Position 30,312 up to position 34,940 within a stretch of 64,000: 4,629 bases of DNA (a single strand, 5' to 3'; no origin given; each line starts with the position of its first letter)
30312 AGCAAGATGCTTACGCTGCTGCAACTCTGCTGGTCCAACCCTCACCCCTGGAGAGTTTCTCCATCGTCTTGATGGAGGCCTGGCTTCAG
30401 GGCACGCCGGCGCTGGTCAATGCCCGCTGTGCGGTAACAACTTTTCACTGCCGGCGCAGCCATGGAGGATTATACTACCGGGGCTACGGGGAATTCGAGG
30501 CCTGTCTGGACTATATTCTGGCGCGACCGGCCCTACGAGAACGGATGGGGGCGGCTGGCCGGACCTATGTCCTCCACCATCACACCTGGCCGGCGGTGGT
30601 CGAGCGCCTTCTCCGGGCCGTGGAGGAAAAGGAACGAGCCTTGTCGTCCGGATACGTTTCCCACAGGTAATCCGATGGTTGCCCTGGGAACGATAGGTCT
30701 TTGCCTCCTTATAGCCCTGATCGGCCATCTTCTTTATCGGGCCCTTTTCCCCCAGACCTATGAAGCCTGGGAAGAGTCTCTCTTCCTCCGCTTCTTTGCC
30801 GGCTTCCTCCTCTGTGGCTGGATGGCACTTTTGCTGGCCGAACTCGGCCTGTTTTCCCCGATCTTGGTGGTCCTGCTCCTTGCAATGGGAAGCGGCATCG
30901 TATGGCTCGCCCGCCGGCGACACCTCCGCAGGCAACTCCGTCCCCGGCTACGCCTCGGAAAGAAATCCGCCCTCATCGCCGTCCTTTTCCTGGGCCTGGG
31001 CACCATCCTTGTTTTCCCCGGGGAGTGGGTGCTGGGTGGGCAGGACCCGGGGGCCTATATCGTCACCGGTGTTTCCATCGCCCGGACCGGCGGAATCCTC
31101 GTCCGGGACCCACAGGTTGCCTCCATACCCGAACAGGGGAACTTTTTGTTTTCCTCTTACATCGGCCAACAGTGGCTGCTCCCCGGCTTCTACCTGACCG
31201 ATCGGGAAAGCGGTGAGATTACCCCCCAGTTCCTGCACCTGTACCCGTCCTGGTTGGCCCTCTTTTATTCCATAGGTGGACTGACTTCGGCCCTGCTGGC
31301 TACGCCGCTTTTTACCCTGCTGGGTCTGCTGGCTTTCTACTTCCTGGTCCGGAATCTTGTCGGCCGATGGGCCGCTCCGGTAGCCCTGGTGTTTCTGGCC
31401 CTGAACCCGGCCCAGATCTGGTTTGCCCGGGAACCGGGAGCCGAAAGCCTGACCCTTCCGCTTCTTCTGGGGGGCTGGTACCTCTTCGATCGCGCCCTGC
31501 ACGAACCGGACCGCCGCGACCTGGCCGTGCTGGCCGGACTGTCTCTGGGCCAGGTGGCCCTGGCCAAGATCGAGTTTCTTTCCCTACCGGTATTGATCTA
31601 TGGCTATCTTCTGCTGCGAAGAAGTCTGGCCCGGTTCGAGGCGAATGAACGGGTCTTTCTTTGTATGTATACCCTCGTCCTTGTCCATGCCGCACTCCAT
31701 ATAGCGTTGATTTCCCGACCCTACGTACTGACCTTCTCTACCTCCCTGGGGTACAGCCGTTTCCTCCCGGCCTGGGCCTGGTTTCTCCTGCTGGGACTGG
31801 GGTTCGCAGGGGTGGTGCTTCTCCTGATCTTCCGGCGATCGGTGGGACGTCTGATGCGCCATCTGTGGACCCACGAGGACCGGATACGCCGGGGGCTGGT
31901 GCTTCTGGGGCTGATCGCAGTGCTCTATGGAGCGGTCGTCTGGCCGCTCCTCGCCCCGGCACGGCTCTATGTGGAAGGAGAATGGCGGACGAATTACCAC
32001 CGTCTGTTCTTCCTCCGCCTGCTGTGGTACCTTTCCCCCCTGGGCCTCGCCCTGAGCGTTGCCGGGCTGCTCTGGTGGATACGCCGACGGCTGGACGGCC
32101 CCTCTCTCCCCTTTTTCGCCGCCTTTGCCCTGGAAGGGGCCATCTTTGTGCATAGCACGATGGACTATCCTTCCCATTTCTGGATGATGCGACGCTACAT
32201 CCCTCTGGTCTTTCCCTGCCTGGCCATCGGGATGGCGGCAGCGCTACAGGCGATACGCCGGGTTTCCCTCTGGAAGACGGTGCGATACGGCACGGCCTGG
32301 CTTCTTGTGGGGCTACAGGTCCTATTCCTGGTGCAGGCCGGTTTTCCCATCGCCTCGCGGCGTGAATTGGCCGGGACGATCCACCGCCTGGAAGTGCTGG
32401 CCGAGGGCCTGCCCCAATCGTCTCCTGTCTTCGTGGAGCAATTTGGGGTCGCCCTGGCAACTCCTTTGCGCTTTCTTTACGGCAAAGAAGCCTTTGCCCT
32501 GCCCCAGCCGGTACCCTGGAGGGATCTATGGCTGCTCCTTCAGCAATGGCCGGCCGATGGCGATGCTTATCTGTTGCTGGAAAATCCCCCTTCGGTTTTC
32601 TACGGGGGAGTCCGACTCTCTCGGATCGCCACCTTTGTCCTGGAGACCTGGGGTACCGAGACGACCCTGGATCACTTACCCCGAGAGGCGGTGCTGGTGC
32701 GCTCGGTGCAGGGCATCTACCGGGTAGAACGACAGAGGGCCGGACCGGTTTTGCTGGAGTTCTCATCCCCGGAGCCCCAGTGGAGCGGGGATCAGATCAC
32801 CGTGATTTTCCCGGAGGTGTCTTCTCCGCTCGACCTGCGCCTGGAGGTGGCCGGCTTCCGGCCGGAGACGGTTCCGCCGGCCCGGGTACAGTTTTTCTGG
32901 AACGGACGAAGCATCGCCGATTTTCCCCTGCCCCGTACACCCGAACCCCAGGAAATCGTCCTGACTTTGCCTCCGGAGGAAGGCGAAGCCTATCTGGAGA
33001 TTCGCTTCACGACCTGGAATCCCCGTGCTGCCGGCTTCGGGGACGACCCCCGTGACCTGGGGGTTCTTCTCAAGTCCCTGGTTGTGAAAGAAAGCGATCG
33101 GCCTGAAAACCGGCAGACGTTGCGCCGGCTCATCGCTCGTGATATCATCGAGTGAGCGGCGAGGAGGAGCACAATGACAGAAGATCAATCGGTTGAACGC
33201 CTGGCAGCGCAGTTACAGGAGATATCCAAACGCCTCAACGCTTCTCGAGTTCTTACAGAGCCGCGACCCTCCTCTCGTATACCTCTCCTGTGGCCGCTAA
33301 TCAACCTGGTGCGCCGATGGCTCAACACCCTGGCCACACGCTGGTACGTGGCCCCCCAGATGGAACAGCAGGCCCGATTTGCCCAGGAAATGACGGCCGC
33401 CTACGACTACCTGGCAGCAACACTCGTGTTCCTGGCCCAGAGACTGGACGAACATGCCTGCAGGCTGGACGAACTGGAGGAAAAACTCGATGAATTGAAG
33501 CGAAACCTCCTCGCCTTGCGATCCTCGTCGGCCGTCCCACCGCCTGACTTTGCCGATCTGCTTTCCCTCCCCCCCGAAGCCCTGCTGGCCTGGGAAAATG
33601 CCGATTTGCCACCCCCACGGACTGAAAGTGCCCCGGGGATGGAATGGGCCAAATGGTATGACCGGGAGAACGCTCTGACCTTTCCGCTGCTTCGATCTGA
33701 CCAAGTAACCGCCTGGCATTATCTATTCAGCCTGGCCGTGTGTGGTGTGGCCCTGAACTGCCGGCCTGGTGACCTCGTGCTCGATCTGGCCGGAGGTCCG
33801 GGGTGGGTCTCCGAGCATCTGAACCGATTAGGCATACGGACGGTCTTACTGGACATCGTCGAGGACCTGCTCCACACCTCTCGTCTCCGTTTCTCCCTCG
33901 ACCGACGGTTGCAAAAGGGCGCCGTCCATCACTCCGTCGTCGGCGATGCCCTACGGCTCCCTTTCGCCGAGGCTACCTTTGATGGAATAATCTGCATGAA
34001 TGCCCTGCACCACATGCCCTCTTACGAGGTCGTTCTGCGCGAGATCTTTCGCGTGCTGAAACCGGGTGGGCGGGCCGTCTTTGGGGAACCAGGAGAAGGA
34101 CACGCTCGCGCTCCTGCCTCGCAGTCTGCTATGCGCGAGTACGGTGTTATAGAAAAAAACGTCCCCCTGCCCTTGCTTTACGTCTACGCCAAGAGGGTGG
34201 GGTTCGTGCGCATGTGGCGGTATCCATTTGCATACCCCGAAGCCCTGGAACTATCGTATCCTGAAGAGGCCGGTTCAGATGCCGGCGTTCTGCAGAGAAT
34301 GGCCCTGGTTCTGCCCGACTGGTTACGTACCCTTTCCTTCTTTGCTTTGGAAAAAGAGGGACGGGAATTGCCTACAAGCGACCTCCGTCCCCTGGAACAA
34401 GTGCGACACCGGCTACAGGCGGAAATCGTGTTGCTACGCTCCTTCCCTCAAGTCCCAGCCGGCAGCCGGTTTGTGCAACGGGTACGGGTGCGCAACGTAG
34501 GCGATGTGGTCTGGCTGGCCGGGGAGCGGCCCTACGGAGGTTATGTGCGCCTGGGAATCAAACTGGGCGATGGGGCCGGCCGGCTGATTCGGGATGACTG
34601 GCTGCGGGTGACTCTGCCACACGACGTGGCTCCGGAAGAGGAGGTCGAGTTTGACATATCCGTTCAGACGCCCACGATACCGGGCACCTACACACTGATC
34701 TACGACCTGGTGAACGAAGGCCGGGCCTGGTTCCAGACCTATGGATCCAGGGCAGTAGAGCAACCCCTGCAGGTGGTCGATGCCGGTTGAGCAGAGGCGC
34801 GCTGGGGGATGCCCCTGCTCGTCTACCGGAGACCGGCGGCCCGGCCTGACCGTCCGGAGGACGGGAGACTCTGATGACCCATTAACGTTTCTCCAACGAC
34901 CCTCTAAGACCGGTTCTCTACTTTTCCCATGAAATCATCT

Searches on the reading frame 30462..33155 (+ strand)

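Call 72: search_protein_families(library=pfam, proteins=[window:30462-33155:+], max_evalue=0.00001)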
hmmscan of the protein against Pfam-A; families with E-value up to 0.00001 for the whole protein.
window:30462-33155:+ (897 aa): 1 family
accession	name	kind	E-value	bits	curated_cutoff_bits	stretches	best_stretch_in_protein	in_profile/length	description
PF13231.12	PMT_2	-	7.6e-07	29.9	26.1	1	266-411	11-155/160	Dolichyl-phosphate-mannose-protein mannosyltransferase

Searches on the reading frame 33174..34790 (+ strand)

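Call 72: search_protein_families(library=pfam, proteins=[window:33174-34790:+], max_evalue=0.00001)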
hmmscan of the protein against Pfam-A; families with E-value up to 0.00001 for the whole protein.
window:33174-34790:+ (538 aa): 6 families
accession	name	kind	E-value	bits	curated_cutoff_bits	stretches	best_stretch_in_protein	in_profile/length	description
PF08241.18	Methyltransf_11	-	1.2e-19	71.1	21.2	1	203-303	1-95/95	Methyltransferase domain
PF13649.12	Methyltransf_25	-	7.2e-17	62.3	27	1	202-299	1-97/97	Methyltransferase domain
PF13489.12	Methyltransf_23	-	6.2e-12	46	27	1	196-310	20-123/164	Methyltransferase domain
PF01209.24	Ubie_methyltran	-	3.9e-11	43.2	20.1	1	195-303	44-151/233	ubiE/COQ5 methyltransferase family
PF08242.18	Methyltransf_12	-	1.1e-10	42.5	30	1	203-300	1-97/98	Methyltransferase domain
PF13847.12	Methyltransf_31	-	3.5e-10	40.2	27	1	199-307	4-113/145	Methyltransferase domain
